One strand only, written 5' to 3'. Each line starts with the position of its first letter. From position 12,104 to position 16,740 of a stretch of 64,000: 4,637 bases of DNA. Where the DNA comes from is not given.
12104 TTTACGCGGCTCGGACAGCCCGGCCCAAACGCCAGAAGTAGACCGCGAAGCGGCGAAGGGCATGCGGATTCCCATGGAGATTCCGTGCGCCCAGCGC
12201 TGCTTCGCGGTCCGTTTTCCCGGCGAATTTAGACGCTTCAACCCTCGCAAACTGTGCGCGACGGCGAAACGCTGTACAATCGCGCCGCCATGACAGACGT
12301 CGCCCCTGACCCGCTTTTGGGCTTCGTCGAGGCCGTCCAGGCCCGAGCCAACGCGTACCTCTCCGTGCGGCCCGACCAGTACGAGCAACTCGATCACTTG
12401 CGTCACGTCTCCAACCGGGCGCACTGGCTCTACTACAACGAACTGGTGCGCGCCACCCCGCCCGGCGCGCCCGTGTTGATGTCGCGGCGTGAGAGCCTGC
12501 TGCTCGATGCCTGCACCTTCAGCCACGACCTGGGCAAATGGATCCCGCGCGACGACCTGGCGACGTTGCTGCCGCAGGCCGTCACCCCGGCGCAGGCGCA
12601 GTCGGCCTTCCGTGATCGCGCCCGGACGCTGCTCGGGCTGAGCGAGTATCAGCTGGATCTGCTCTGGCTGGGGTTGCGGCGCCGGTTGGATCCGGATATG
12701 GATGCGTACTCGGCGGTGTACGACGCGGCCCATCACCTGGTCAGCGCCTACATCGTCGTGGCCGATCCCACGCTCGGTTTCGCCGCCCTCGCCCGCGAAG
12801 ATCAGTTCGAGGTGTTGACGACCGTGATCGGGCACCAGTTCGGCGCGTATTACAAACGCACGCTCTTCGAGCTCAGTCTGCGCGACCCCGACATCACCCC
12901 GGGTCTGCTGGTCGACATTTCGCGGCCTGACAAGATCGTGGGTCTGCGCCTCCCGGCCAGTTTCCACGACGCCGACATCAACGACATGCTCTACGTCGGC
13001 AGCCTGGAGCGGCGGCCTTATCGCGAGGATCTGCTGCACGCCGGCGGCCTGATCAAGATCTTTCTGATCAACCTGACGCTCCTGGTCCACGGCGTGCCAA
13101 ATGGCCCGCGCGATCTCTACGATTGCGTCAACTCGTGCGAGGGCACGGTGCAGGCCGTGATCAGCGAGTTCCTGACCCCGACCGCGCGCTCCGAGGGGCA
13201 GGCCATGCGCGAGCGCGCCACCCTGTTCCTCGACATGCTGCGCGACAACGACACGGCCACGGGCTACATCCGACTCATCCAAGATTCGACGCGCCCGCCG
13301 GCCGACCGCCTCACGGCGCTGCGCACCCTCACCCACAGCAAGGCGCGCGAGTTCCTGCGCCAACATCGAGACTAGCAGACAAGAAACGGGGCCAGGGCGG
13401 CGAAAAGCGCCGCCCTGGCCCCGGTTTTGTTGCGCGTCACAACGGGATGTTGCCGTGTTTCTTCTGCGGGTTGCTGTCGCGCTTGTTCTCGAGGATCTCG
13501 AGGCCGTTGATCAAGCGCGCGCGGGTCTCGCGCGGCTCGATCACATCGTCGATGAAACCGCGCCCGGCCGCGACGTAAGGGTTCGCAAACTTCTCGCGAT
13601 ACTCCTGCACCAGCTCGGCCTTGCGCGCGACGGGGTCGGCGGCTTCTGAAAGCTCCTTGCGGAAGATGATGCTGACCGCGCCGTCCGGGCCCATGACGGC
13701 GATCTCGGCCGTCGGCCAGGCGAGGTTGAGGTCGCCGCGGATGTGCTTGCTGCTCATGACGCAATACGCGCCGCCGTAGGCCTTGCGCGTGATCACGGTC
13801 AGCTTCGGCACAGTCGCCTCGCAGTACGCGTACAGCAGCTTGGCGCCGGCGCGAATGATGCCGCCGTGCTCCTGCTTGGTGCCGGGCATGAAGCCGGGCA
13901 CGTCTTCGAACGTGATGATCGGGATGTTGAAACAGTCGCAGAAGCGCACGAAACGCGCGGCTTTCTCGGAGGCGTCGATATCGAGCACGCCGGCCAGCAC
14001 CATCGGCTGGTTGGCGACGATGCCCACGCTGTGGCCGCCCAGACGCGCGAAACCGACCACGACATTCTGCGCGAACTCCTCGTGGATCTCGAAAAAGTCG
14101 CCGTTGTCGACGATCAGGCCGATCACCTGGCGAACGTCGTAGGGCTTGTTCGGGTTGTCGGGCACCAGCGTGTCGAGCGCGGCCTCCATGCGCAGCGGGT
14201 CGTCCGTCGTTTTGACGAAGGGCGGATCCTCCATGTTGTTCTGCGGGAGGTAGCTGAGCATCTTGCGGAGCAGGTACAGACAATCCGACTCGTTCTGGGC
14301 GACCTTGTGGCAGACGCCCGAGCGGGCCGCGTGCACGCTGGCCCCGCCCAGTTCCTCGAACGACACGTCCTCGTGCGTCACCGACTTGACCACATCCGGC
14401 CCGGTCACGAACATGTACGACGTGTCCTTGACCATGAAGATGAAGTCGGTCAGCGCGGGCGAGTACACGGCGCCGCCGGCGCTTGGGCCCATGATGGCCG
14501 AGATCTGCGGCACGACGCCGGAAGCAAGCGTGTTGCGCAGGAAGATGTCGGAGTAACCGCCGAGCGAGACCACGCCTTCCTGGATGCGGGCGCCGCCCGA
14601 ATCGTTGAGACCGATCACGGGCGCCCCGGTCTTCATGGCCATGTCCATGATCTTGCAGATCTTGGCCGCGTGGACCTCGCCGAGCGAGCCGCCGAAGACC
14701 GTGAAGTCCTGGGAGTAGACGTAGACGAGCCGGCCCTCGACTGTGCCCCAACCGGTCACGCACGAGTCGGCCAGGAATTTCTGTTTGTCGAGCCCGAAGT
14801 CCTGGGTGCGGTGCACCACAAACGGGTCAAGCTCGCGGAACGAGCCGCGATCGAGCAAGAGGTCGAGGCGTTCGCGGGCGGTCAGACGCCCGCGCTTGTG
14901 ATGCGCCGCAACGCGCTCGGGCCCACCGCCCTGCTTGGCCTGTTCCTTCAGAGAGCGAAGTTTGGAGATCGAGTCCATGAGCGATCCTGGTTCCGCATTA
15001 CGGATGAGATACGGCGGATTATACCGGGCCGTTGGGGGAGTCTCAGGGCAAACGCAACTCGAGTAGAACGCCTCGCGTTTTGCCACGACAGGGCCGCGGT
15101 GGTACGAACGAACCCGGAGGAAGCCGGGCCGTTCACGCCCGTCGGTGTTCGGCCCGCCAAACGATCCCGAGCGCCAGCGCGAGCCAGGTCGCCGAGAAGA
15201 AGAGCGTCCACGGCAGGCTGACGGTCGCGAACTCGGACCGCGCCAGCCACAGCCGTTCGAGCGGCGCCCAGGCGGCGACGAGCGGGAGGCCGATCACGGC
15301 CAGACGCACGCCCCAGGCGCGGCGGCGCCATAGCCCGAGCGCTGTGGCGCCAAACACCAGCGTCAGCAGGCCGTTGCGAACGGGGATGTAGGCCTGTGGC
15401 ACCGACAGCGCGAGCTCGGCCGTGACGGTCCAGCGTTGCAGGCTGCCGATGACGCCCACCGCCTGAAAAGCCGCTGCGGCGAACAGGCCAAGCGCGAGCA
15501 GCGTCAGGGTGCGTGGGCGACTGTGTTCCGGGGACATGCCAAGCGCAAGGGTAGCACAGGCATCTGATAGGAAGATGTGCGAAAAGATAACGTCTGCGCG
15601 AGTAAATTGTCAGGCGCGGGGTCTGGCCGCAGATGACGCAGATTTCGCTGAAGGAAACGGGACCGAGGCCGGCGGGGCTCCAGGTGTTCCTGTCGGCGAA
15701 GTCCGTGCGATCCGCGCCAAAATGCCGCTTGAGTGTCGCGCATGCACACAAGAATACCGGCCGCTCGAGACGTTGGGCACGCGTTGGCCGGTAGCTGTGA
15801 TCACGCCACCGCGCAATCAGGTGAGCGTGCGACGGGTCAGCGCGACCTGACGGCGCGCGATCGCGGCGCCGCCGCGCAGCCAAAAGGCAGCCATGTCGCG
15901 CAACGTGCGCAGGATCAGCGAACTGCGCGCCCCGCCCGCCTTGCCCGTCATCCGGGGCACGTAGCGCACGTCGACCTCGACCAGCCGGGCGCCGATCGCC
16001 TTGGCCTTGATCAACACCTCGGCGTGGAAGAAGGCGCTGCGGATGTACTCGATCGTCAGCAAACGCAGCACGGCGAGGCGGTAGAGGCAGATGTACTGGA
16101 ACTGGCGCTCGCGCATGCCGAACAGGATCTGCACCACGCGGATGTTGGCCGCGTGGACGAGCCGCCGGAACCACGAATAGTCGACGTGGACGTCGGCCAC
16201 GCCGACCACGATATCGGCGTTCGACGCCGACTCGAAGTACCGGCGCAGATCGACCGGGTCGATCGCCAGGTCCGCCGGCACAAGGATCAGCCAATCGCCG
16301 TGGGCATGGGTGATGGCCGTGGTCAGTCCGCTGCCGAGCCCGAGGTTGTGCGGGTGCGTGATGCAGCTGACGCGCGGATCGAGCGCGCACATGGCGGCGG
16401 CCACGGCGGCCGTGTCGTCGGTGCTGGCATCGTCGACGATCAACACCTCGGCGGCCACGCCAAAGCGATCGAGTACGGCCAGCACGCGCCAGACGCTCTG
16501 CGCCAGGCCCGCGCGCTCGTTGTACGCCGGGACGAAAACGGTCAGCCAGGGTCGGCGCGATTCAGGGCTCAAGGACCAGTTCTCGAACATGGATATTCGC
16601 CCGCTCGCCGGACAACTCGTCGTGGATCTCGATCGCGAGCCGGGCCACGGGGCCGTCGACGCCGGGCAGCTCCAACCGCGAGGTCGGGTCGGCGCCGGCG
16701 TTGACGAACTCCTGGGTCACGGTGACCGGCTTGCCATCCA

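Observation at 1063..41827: Eight GT-C-like polytopic membrane genes of several families lie within about 41 kb, threaded through housekeeping translation genes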

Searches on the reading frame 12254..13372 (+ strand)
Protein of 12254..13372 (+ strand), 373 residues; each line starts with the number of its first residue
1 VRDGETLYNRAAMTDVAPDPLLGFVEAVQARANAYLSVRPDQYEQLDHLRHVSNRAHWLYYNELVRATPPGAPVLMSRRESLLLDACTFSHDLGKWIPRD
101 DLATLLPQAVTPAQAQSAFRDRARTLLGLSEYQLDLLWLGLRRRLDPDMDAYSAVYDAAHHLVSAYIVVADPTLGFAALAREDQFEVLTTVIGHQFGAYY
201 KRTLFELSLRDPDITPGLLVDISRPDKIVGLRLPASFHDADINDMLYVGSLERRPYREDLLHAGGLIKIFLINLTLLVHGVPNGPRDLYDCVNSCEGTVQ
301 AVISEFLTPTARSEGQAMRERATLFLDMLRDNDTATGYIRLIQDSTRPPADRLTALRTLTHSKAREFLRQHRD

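Call 5: search_protein_families(library=pfam, proteins=[window:12254-13372:+], max_evalue=0.01)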
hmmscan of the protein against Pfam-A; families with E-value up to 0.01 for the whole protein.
window:12254-13372:+ (373 aa): 0 families

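Call 21: search_protein_families(library=pfam, proteins=[window:12254-13372:+], max_evalue=10)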
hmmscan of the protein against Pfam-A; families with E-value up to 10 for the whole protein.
window:12254-13372:+ (373 aa): 1 family
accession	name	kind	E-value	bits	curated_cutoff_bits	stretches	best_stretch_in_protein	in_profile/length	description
PF18327.6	PRODH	-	0.33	11.7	26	1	102-126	19-43/48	Proline utilization A proline dehydrogenase N-terminal domain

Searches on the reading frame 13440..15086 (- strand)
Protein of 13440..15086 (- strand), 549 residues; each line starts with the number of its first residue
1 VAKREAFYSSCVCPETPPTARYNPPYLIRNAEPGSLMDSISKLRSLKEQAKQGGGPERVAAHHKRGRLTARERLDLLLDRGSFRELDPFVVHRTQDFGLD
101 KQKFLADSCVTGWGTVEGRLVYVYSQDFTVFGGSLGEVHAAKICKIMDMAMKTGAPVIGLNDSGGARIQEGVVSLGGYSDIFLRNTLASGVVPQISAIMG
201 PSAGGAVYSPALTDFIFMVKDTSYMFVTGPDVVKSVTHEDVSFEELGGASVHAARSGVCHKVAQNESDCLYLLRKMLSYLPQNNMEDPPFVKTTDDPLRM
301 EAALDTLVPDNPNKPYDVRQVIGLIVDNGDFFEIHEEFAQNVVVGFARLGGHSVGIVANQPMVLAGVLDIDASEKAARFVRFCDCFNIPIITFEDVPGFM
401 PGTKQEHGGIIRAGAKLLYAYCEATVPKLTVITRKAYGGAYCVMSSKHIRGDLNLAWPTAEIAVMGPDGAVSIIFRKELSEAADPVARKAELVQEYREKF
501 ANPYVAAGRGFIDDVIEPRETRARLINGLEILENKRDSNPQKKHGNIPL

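Call 5: search_protein_families(library=pfam, proteins=[window:13440-15086:-], max_evalue=0.01)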
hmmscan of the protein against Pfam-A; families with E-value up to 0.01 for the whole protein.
window:13440-15086:- (549 aa): 2 families
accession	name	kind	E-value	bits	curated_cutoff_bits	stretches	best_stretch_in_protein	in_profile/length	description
PF01039.27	Carboxyl_trans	-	1.1e-206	687.7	22.3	1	62-547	2-493/493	Carboxyl transferase domain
PF03255.19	ACCA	-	2.6e-14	53.6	23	1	374-479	134-235/310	Acetyl co-enzyme A carboxylase carboxyltransferase-like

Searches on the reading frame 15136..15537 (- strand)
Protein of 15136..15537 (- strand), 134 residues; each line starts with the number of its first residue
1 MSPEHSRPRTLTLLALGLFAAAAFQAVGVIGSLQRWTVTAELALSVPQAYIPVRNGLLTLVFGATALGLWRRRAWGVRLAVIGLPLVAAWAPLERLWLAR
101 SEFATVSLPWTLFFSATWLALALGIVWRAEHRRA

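Call 21: search_protein_families(library=pfam, proteins=[window:15136-15537:-], max_evalue=10)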
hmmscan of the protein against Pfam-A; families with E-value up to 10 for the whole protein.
window:15136-15537:- (134 aa): 2 families
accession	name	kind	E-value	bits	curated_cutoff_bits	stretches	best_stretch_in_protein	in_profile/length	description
PF09900.14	DUF2127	-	0.38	11.5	24.3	1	6-53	62-109/140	Predicted membrane protein (DUF2127)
PF09813.14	Coa3_cc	-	0.55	10.4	27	1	51-70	10-29/48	Cytochrome c oxidase assembly factor 3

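Call 25: search_protein_families(library=ncbifam, proteins=[window:15136-15537:-], max_evalue=0.1)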
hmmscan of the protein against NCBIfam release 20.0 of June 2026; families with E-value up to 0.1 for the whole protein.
window:15136-15537:- (134 aa): 0 families
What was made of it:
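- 15133..15537 (-): 134-aa protein with about 4 TM helices, downstream of the GT2; candidate flippase or membrane anchor for the TM-less GT2 (inferred). No Pfam or NCBIfam match (calls 21, 25).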

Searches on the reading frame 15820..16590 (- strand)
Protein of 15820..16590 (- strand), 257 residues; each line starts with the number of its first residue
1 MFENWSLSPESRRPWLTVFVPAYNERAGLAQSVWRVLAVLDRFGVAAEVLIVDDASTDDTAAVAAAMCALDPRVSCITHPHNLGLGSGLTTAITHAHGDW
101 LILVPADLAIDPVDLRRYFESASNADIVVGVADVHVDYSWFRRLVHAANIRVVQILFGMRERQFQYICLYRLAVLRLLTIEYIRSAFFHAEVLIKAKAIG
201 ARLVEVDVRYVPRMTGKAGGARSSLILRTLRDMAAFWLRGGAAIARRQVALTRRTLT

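Call 5: search_protein_families(library=pfam, proteins=[window:15820-16590:-], max_evalue=0.01)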
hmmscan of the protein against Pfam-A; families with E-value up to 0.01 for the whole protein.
window:15820-16590:- (257 aa): 2 families
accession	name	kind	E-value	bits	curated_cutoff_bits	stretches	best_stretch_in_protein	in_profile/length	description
PF00535.33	Glycos_transf_2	-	1.4e-25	90.6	23.3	1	17-152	1-132/168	Glycosyl transferase family 2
PF13641.12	Glyco_tranf_2_3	-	4.1e-08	34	27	1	16-144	3-135/230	Glycosyltransferase like family 2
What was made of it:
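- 15817..16590 (-): GT2 polyprenyl-phosphate glycosyltransferase-like enzyme (the donor synthase), without TM helices. Pfam Glycos_transf_2 (call 5).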

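Call 33: search_solved_structures(query=window:15820-16590:-, max_evalue=0.00001)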
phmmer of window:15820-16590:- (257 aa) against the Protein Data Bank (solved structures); distinct sequences matched with E-value up to 0.00001: 11.
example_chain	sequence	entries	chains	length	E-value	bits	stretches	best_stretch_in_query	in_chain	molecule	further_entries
9hwj_A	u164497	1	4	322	2.7e-15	59.7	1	16-219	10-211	Undecaprenyl-phosphate 4-deoxy-4-formamido-L-arabinose transferase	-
9bhc_C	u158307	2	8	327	5.9e-13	52.1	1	16-217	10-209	Undecaprenyl-phosphate 4-deoxy-4-formamido-L-arabinose transferase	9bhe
8vxh_A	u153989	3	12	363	7.2e-13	51.8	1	16-217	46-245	Undecaprenyl-phosphate 4-deoxy-4-formamido-L-arabinose transferase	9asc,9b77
5mlz_A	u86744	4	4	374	4.8e-08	36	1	16-216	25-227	Dolichol monophosphate mannose synthase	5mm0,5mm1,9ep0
6yv7_B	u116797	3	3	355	6.7e-07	32.2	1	4-108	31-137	Glycosyl transferase, family 2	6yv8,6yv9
6yv7_A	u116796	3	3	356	6.7e-07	32.2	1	4-108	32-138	Glycosyl transferase, family 2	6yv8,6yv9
2z87_A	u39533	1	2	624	1.2e-06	31.4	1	11-112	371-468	Chondroitin synthase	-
2z86_A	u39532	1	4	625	1.2e-06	31.4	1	11-112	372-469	Chondroitin synthase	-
5eke_A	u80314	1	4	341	7.2e-06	28.9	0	16-119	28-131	Uncharacterized glycosyltransferase sll0501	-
5ekp_C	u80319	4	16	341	7.2e-06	28.9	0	16-119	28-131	Uncharacterized glycosyltransferase sll0501 | Glycosyltransferase sll0501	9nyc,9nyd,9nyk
9nye_A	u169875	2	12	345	7.4e-06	28.8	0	16-119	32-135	Glycosyltransferase sll0501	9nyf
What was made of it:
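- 15817..16590 (-): Best solved relatives are ArnC (2.7e-15), P. furiosus DPMS (4.8e-8) and GtrB sll0501 (7e-6) (call 33).
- On GT-C glycosyltransferase superfamily (Pfam clan CL0111): Indirect support comes from the adjacent ArnC/DPMS/GtrB-like GT2 (call 33).
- On Gtr-type three-component glycosylation system (GtrA flippase + GtrB GT2 + GT-C): The best PDB relatives are ArnC, DPMS and GtrB (call 33).
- Closest known: ArnC/ArnT/ArnE-F lipid A aminoarabinose system. Same: The GT2's best solved relative is ArnC (call 33).
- GT2: closest to ArnC, DPMS and GtrB (call 33).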
